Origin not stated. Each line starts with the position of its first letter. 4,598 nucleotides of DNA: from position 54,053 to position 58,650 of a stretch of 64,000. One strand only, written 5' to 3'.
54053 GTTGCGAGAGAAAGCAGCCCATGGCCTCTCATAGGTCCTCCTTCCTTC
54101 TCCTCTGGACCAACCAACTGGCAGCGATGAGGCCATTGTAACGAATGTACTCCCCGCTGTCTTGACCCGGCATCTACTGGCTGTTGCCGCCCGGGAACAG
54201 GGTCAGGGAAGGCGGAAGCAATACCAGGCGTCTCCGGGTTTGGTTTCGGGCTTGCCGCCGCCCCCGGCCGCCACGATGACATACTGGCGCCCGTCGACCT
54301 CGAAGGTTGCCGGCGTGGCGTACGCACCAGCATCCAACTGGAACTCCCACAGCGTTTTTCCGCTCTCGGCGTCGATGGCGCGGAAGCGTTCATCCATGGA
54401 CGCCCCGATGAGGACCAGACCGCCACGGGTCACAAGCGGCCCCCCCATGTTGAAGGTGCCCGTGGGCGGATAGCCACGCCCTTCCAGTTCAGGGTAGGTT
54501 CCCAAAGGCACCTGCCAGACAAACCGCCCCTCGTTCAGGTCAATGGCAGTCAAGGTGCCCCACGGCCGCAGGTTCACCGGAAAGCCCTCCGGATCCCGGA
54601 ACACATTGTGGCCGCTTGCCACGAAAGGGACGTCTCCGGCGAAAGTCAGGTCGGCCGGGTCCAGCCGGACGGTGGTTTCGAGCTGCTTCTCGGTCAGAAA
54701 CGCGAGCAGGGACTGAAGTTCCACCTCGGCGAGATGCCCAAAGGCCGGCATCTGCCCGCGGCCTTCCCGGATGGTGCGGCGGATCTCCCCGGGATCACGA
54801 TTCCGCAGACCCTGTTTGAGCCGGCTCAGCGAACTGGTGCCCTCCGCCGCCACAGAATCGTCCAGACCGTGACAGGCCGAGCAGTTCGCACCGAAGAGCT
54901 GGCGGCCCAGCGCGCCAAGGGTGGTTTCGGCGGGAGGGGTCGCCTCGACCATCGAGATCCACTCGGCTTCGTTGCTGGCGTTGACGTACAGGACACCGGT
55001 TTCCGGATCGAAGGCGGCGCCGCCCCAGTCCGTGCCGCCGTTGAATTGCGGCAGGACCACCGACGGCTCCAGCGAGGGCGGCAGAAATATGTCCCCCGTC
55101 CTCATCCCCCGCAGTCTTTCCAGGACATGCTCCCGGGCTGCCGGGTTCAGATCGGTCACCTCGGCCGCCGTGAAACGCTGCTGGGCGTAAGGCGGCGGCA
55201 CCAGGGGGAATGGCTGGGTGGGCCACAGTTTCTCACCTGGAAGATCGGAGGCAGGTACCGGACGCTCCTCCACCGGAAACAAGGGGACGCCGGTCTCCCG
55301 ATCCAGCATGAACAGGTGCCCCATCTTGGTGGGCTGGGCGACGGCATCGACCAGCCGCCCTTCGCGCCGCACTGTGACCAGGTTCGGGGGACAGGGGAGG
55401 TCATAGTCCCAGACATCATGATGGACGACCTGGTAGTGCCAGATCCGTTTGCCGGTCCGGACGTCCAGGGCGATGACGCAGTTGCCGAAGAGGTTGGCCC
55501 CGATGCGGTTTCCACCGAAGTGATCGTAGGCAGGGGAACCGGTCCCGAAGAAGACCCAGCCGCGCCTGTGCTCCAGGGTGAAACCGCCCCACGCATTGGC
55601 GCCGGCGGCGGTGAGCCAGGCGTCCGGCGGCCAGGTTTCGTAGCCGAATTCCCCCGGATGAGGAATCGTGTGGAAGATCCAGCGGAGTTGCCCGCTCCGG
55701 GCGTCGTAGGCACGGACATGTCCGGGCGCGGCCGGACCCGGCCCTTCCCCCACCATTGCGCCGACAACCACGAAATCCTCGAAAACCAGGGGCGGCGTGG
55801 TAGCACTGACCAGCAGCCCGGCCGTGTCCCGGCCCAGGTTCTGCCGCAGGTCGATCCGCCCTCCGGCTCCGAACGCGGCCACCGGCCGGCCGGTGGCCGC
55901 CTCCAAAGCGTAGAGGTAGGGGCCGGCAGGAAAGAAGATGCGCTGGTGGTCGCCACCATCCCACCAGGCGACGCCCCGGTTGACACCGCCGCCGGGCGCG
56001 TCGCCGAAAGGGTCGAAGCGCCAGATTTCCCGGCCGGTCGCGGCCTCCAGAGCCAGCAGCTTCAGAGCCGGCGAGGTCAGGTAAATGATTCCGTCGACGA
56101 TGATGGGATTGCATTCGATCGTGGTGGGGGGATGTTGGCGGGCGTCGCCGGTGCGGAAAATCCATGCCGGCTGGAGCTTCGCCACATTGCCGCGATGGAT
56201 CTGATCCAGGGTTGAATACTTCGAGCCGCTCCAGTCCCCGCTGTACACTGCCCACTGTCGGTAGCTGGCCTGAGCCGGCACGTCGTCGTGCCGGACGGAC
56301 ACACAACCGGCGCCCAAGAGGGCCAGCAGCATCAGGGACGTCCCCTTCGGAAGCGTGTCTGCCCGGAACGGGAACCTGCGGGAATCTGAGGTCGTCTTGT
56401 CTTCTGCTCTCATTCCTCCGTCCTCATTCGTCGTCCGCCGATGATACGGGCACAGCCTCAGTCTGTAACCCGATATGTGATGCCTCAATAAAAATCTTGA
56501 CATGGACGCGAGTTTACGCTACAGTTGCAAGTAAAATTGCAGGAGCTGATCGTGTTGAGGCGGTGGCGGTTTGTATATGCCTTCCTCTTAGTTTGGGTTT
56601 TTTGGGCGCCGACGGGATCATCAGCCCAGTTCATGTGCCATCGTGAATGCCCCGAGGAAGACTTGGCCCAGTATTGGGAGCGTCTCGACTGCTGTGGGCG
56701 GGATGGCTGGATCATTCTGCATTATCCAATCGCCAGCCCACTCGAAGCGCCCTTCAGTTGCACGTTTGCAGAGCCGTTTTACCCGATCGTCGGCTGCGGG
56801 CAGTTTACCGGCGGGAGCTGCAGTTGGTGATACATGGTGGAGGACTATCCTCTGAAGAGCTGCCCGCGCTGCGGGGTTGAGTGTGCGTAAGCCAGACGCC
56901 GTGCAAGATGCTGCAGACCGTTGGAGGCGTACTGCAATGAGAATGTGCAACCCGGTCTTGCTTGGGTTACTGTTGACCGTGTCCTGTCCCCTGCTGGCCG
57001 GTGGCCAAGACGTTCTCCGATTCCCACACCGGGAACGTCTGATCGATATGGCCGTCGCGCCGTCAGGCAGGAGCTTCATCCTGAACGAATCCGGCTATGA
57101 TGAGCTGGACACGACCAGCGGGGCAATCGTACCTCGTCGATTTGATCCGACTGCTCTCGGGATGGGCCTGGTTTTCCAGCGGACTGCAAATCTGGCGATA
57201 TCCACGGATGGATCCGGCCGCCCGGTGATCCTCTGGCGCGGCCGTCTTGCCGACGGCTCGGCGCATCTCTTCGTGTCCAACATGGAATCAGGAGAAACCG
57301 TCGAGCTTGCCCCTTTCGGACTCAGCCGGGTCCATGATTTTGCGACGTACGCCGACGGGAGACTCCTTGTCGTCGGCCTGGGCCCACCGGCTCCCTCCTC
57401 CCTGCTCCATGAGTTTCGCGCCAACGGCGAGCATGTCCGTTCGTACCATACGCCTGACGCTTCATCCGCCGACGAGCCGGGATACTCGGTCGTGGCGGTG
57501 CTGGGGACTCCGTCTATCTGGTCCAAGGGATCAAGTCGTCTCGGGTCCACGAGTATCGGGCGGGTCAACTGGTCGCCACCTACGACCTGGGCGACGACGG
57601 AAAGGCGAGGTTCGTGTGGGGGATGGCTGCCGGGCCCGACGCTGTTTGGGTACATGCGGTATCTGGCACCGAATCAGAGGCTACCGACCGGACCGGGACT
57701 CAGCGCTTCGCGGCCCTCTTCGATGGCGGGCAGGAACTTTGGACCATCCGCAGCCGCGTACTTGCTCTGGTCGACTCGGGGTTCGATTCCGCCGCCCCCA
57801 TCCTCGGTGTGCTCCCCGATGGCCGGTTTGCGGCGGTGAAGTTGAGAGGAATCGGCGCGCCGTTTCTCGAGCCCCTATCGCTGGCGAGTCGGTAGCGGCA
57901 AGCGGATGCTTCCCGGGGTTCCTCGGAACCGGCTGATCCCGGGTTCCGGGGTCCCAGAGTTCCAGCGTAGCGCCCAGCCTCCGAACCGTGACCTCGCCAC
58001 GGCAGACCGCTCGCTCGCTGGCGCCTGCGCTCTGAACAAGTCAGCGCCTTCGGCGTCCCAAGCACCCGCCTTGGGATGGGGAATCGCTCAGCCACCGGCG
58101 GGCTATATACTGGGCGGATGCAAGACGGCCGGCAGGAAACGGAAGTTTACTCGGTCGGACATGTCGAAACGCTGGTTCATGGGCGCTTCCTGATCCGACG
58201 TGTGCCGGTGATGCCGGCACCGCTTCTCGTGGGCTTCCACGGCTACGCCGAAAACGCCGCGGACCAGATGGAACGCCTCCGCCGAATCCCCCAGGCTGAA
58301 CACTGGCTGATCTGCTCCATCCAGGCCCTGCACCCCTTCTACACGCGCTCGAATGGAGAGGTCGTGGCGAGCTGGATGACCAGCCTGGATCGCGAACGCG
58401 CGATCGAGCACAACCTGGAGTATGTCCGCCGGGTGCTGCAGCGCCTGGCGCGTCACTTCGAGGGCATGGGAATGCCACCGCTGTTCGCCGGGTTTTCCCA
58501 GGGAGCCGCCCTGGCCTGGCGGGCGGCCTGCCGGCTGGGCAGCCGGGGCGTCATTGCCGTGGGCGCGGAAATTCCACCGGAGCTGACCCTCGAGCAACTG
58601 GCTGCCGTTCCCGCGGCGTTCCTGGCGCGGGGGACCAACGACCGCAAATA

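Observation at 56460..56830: Low-GC islet with a textbook sigma70 promoter driving a small secreted 8-Cys protein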

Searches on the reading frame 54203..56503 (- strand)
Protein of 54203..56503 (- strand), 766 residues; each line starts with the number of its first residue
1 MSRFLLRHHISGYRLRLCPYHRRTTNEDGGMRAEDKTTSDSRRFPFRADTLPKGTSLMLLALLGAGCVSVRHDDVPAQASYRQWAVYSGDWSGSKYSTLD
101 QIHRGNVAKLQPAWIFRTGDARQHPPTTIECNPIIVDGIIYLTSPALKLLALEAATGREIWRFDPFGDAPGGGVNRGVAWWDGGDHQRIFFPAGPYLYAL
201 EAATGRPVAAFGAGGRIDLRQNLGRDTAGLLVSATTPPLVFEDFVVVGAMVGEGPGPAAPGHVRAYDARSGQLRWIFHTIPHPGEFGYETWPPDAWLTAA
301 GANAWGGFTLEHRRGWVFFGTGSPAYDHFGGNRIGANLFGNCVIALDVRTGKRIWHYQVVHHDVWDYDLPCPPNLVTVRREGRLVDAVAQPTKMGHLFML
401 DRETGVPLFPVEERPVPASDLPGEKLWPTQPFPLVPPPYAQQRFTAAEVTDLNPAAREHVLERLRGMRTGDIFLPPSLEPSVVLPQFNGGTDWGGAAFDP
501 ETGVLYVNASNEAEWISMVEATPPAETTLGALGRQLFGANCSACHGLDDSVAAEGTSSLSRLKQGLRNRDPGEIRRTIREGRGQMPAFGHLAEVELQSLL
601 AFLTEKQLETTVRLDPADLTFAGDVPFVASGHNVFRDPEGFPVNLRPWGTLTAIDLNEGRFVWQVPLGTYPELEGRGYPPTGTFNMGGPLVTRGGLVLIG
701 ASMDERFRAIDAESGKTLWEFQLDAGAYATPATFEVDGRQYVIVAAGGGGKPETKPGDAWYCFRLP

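Call 9: search_protein_families(library=pfam, proteins=[window:54203-56503:-], max_evalue=0.01)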
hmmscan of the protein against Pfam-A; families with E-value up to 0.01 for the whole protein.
window:54203-56503:- (766 aa): 5 families
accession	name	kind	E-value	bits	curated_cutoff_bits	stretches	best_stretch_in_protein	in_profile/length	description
PF01011.28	PQQ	-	7.7e-188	626.4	26.7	2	84-523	1-449/595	Glucose/ethanol/alcohol dehydrogenase, beta-propeller domain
PF13360.13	PQQ_2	-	4.3e-18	66.3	27.6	2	151-359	7-146/233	Outer membrane protein assembly factor BamB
PF13442.11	Cytochrome_CBB3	-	5.3e-11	43.1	27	1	532-603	5-68/68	Cytochrome C oxidase, cbb3-type, subunit III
PF13570.13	Beta-prop_ACSF4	-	4.6e-06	26.7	133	0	690-745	98-151/329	Beta-alanine-activating enzyme, beta-propeller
PF00034.26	Cytochrom_C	-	0.00072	21.3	21.3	1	531-578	2-49/90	Cytochrome c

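Call 32: find_related_loci(query=window:54203-56413:-, collection=genome_contigs, flank=6000)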
Query window:54203-56413:- (736 aa) in genome_contigs; peptide patterns used: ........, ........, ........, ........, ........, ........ (x = any residue, [..] = any of these).
600 stretches matched a pattern (row limit reached: there are more); 592 encode a relative of the query (tblastn E <= 1e-3); the best 80 are kept; 80 distinct loci.
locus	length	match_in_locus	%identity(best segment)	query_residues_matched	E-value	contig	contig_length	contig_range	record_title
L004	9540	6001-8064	63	47-736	0e+0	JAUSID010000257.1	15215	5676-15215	MAG: Opitutaceae bacterium isolate E14_metabat.bin.223 E14_k141_1349505, whole genome shotgun sequence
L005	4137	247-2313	61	47-736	0e+0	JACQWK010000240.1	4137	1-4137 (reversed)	MAG: Verrucomicrobia bacterium isolate NC_groundwater_1487_Ag_S-0.65um_59_29 S_p65_S5_coassembly_k141_1748672, whole gen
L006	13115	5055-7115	62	47-736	0e+0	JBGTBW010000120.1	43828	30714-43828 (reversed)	MAG: Verrucomicrobiales bacterium isolate JTS-RE105 k141_6914373, whole genome shotgun sequence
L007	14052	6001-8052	60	52-736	0e+0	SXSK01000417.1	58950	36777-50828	MAG: Verrucomicrobiales bacterium isolate F1-140-MAGs082 F1-140__c569565, whole genome shotgun sequence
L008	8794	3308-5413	54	27-736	0e+0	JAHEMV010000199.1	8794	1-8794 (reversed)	MAG: Cytophagales bacterium isolate Ww83 NODE_20075_length_8794_cov_4.877551, whole genome shotgun sequence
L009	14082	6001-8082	59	27-736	0e+0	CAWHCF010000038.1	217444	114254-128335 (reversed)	MAG: uncultured Acidobacteriota bacterium isolate MFD00962.bin.2.24 genome assembly, contig: contig_76517, whole genome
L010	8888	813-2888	59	39-735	0e+0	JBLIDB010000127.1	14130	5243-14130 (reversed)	MAG: Saprospiraceae bacterium isolate 3300053698_175 Ga0535657_0007056, whole genome shotgun sequence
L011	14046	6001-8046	57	52-736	0e+0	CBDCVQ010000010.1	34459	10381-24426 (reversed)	MAG: Saprospiraceae bacterium isolate eba5ea45-799f-4d5b-8144-7921b82338cc genome assembly, contig: contig_10, whole gen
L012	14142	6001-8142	56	20-736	0e+0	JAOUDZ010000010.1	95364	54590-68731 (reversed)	MAG: Cyclobacteriaceae bacterium isolate 4_1_Jan_SF_Bin44 4_1_Jan_SF_Bin44_scaffold_42_c1, whole genome shotgun sequence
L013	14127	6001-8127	60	26-736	0e+0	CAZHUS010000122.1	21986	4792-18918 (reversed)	MAG TPA_asm: uncultured Verrucomicrobiota bacterium isolate binchicken_co16_315 genome assembly, contig: NODE_3977_lengt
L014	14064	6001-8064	57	48-735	0e+0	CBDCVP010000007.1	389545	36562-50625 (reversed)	MAG: Saprospiraceae bacterium isolate 75aaed2f-bfff-4668-9f66-88a187d9991b genome assembly, contig: contig_7, whole geno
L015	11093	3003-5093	54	35-736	0e+0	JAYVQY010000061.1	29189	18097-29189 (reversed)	MAG: Cyclobacteriaceae bacterium isolate GL72_UP_metabinner_2 GL72_UP_metabinner_2_60, whole genome shotgun sequence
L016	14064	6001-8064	60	46-736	0e+0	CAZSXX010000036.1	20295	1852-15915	MAG TPA_asm: uncultured Verrucomicrobiota bacterium isolate SRP287453_co1_246 genome assembly, contig: NODE_4690_length_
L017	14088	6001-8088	54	37-736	0e+0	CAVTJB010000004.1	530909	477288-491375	MAG: uncultured Flavobacteriaceae bacterium isolate MFD05684.bin.2.114 genome assembly, contig: contig_44500, whole geno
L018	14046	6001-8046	58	48-736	0e+0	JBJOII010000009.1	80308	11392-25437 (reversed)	MAG: Verrucomicrobiota bacterium isolate sharkriverslough_2019_sw_WHONDRS-S19S_0042_F_bin.31 scaffold_13, whole genome s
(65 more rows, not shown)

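Call 37: search_protein_families(library=ncbifam, proteins=[window:54203-56413:-], max_evalue=1)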
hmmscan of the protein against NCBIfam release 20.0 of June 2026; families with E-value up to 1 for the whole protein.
window:54203-56413:- (736 aa): 16 families
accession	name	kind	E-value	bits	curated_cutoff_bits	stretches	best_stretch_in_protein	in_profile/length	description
TIGR03074.1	PQQ_membr_DH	subfamily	3.5e-128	428.6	832.65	2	48-493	151-614/783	membrane-bound PQQ-dependent dehydrogenase, glucose/quinate/shikimate family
TIGR03075.1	PQQ_enz_alc_DH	subfamily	8.3e-75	252.4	480.05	3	47-375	14-336/530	PQQ-dependent dehydrogenase, methanol/ethanol family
TIGR04528.1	acido_non_PQQ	subfamily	2.7e-74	250.7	650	3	52-378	4-310/493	acido-empty-quinoprotein group A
TIGR03300.1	assembly_YfgL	equivalog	2.7e-11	42.8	285.2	2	619-703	75-143/377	outer membrane protein assembly factor BamB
NF053615.1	SerThrKinAfsKStmc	equivalog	9.2e-08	31.2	1300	1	97-181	564-644/809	protein serine/threonine kinase AfsK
NF008351.0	PRK11138.1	equivalog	6.7e-07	28.1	423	1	619-703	79-158/394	outer membrane protein assembly factor BamB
NF045930.1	Cytc6PetJCyano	equivalog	2.3e-06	27.5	135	1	488-575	16-104/110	cytochrome c6 PetJ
TIGR00782.1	ccoP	equivalog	5.8e-06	25.8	179.95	1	482-572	185-277/285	cytochrome-c oxidase, cbb3-type subunit III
NF045774.1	cytochro_C551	exception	4.3e-05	23.4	118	1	501-576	40-109/110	cytochrome c551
NF041516.1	PA2928_fam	subfamily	6.5e-05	22.5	70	0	678-694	72-333/376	PA2928 family protein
NF052248.1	SorU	equivalog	0.0002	21.6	100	1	505-572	3-71/72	SorU family sulfite dehydrogenase c-type cytochrome subunit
NF011054.0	PRK14486.1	equivalog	0.00031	20.3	447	1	489-577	202-291/294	putative bifunctional cbb3-type cytochrome c oxidase subunit II/cytochrome c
NF045773.1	cytochro_C550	exception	0.0009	19.2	125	1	497-573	46-116/118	cytochrome c550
NF050122.1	bc1_QcrC_actin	exception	0.0013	18.1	200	1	500-576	136-211/253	cytochrome bc1 complex diheme cytochrome c subunit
TIGR04494.1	c550_PedF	equivalog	0.057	13.3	122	1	502-560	53-113/133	cytochrome c-550 PedF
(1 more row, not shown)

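Call 72: find_encoding_contigs(protein=window:54206-56413:-, flank=4000, max_places=10)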
Protein window:54206-56413:- (736 aa): 3 contigs read that carry it; 1 place shown.
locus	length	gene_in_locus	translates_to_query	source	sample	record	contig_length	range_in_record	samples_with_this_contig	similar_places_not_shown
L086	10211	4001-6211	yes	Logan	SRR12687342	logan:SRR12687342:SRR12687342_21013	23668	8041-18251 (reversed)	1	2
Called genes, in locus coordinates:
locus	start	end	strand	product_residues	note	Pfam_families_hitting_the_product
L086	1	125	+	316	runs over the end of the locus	PF01891:CbiM, PF13190:PDGLE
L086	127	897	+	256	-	PF02361:CbiQ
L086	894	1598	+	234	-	PF00005:ABC_tran, PF02463:SMC_N (weak), PF13304:AAA_21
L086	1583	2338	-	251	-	-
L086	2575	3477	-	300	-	-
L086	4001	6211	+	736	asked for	PF01011:PQQ, PF13570:Beta-prop_ACSF4 (faint), PF13360:PQQ_2, PF13442:Cytochrome_CBB3, PF01011:PQQ, PF13360:PQQ_2 (weak)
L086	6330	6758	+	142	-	PF00034:Cytochrom_C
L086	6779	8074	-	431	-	PF20583:DUF6786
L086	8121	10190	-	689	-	PF26549:Tricorn_N (weak), PF07676:PD40 (faint), PF20434:BD-FAE (weak), PF12146:Hydrolase_4 (faint), PF00326:Peptidase_S9, PF01738:DLH (weak)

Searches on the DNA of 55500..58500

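Call 16: search_rna_families(source=window, start=55500, end=58500, threshold=evalue, max_evalue=1)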
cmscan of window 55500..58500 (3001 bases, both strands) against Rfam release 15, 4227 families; matches with E-value up to 1: 0.
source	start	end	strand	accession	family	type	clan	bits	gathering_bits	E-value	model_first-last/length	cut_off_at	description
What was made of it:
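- On Selenoprotein / programmed UGA recoding: There is no Rfam hit (call 16).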
